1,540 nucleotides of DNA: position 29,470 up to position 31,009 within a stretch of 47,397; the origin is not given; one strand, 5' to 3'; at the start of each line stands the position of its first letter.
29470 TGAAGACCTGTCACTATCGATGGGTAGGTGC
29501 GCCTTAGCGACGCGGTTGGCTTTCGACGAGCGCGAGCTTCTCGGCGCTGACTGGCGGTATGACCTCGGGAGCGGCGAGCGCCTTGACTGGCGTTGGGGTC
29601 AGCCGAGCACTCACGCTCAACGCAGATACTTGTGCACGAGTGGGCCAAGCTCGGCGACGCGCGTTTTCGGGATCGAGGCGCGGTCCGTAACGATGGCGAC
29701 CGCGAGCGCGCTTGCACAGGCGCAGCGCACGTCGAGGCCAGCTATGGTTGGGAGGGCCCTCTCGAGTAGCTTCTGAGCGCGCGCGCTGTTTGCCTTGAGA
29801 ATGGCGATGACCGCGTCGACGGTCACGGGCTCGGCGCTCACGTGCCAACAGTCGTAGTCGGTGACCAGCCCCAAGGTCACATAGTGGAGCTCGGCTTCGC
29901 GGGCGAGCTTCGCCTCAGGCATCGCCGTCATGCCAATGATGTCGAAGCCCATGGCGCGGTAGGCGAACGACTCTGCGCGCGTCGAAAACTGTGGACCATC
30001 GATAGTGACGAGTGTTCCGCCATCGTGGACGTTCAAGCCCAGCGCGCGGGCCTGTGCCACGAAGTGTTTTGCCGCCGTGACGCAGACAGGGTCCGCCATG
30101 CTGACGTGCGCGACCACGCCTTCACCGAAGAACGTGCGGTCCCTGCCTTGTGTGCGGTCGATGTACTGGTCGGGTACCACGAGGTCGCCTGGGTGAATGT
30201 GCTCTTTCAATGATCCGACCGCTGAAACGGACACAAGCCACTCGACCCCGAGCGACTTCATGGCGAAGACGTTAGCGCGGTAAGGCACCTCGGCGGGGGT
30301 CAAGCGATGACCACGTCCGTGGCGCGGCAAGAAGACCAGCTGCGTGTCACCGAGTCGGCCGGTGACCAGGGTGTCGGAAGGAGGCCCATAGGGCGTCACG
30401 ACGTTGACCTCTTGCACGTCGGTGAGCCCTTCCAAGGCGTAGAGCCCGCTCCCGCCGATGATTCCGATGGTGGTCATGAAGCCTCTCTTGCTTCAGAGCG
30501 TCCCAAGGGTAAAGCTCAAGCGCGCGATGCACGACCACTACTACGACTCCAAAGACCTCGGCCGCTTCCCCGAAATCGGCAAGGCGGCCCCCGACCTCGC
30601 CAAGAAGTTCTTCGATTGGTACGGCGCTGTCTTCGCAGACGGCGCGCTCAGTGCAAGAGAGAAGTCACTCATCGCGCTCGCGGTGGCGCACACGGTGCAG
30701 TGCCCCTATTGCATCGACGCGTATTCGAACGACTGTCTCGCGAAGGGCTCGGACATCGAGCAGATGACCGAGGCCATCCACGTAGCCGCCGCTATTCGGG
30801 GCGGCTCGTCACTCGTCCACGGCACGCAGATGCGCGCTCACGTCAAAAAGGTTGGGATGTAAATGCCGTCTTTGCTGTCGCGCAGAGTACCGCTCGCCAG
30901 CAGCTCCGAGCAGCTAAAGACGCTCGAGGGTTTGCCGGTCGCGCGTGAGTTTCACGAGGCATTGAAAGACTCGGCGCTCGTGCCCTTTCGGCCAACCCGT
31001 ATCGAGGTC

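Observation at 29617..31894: Divergent cluster: MTA phosphorylase / AhpD-like protein / ArsS-like radical SAM enzyme. Putative arsenosugar (5'-deoxyadenosyl-arsenical) pathway.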

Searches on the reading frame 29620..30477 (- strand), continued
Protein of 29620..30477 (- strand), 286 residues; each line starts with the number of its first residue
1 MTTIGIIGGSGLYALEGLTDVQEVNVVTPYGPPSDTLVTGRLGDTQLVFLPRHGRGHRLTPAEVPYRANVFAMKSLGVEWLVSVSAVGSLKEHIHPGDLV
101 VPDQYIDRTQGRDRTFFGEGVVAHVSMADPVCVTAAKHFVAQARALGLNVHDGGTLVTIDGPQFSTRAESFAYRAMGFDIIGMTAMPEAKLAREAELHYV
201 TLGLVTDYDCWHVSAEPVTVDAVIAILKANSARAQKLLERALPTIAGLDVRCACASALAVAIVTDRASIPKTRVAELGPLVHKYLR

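Call 35: search_solved_structures(query=window:29620-30477:-, max_evalue=1e-20, show_alignments=2)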
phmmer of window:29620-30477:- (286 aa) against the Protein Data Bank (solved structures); distinct sequences matched with E-value up to 1e-20: 13.
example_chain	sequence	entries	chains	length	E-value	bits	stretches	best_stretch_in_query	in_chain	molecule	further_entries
4glf_A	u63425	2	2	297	6.6e-86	291.4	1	3-277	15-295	RsfP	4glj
1v4n_A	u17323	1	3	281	1e-79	271.1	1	3-265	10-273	271aa long hypothetical 5'-methylthioadenosine phosphorylase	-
9vs8_A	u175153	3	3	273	1.3e-76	261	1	4-261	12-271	S-methyl-5'-thioadenosine phosphorylase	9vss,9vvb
1wta_A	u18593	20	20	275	1.3e-76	260.9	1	4-261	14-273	5'-methylthioadenosine phosphorylase | S-methyl-5'-thioadenosine phosphorylase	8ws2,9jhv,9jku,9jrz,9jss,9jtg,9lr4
2a8y_A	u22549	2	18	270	1e-74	254.7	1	3-263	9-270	5'-methylthioadenosine phosphorylase (mtaP)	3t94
1cb0_A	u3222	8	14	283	4.9e-65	223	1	3-247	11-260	PROTEIN (5'-DEOXY-5'-METHYLTHIOADENOSINE PHOSPHORYLASE) | 5'-Deoxy-5'-Methylthioadenosine Phosphorylase | 5'-methylthioadenosine phosphorylase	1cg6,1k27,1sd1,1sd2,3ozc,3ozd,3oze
5eub_A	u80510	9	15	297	5.9e-65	222.7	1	3-247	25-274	S-methyl-5'-thioadenosine phosphorylase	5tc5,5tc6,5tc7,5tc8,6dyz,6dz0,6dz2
4l5a_A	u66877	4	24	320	1.3e-62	215.1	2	3-156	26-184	S-methyl-5'-thioadenosine phosphorylase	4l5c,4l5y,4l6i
5f78_A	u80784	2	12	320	1.3e-62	215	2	3-156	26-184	Methylthioadenosine phosphorylase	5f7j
5f7o_A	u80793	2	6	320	1.3e-62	215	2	3-156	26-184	Methylthioadenosine phosphorylase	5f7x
5f73_A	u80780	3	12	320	3.3e-62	213.7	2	3-156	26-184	Methylthioadenosine phosphorylase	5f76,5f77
5f7z_A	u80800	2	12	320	3.3e-62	213.7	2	3-156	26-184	Methylthioadenosine phosphorylase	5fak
3ozb_A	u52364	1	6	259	7.5e-44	153.5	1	2-240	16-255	Methylthioadenosine phosphorylase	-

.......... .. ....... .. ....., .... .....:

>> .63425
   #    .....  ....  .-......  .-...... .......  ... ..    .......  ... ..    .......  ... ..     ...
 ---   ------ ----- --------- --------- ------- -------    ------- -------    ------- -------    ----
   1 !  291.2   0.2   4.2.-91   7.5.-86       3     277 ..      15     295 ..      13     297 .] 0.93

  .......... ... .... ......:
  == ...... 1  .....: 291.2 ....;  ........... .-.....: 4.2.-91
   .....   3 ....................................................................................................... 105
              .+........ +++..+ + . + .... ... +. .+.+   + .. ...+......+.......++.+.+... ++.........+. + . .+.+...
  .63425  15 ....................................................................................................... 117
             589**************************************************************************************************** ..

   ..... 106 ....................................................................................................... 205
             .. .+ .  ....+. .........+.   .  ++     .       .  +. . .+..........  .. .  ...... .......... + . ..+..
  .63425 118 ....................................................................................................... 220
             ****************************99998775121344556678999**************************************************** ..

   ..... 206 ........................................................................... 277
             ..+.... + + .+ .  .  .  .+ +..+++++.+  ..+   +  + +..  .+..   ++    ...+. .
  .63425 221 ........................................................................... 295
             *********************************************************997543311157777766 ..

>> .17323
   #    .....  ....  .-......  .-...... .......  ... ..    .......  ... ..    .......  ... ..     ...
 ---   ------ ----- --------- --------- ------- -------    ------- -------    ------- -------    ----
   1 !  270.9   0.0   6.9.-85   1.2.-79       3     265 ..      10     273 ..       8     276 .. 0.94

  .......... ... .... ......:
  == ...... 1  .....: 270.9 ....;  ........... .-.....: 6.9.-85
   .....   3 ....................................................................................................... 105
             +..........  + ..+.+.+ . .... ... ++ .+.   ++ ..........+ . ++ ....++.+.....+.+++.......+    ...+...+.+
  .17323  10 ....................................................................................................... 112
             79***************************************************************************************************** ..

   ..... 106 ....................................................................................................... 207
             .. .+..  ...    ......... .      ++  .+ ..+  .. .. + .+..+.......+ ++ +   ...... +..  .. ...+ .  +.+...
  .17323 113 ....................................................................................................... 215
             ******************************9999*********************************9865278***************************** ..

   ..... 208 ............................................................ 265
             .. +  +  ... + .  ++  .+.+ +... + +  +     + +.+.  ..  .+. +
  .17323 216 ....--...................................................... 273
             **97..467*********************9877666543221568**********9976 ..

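Call 49: find_encoding_contigs(protein=P0153, flank=5000, max_places=2)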
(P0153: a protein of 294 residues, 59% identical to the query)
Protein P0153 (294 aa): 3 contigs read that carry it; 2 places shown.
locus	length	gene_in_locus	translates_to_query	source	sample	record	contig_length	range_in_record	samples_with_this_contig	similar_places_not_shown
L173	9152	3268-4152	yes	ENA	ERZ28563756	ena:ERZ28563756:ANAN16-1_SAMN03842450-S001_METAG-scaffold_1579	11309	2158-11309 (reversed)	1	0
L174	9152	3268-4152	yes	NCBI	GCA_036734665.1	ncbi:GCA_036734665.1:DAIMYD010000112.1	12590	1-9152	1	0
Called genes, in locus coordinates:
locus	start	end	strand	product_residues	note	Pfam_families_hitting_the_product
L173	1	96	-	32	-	?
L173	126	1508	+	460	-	PF00072:Response_reg, PF00158:Sigma54_activat, PF01078:Mg_chelatase (faint), PF14532:Sigma54_activ_2, PF07728:AAA_5 (weak), PF25601:AAA_lid_14, PF02954:HTH_8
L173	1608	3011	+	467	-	-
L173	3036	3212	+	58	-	-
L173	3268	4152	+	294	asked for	PF01048:PNP_UDP_1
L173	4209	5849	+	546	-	PF03601:Cons_hypoth698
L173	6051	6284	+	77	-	-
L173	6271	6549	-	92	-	-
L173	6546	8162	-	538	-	-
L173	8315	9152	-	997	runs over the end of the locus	?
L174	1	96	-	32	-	?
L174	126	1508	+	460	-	PF00072:Response_reg, PF00158:Sigma54_activat, PF01078:Mg_chelatase (faint), PF14532:Sigma54_activ_2, PF07728:AAA_5 (weak), PF25601:AAA_lid_14, PF02954:HTH_8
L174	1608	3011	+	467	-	-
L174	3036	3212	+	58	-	-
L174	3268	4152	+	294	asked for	PF01048:PNP_UDP_1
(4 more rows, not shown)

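Call 50: find_encoding_contigs(protein=P0147, flank=5000, max_places=2)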
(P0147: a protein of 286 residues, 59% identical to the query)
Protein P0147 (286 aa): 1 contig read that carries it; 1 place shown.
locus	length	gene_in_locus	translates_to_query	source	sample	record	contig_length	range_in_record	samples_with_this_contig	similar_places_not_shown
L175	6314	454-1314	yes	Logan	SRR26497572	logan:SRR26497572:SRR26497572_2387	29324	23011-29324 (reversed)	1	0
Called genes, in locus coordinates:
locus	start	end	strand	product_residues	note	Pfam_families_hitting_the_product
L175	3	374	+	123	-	?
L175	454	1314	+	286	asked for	PF01048:PNP_UDP_1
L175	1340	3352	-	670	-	PF13717:Zn_ribbon_4, PF13719:Zn_ribbon_5 (weak), PF14237:GYF_2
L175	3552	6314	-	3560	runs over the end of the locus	PF00515:TPR_1 (faint), PF07719:TPR_2 (faint), PF12895:ANAPC3 (faint), PF13174:TPR_6 (faint), PF13176:TPR_7 (faint), PF13181:TPR_8 (faint), PF13424:TPR_12 (weak), PF14559:TPR_19, +7 more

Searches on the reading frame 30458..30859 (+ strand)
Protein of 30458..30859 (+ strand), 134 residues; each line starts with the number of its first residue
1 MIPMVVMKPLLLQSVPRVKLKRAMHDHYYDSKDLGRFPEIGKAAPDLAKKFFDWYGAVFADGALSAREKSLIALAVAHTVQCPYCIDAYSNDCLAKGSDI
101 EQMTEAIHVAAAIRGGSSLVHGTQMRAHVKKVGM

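Call 3: search_protein_families(library=ncbifam, proteins=[window:30458-30859:+], max_evalue=0.001)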
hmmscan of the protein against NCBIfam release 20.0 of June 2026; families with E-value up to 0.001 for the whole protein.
window:30458-30859:+ (134 aa): 4 families
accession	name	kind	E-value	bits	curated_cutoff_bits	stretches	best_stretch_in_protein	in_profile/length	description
TIGR04169.1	perox_w_seleSAM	hypoth_equivalog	7e-53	177.3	120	1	26-134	1-109/109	arsenosugar biosynthesis-associated peroxidase-like protein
TIGR00778.1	ahpD_dom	domain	3.6e-10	39.2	27.8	1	62-112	1-51/51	alkylhydroperoxidase AhpD family core domain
TIGR01926.1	peroxid_rel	subfamily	6.2e-05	22.9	81.8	1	44-92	39-89/178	peroxidase-related enzyme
NF041537.1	ArsM_AhpD_UU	exception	9.5e-05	21.3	510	1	49-113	266-330/345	arsenite methyltransferase/AhpD domain selenoprotein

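Call 4: search_protein_families(library=pfam, proteins=[window:30458-30859:+], max_evalue=0.001)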
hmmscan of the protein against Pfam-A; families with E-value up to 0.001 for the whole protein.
window:30458-30859:+ (134 aa): 1 family
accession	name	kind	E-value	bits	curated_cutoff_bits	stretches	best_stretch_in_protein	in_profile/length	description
PF02627.25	CMD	-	9.9e-17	61.2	23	1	45-121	1-77/84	Carboxymuconolactone decarboxylase family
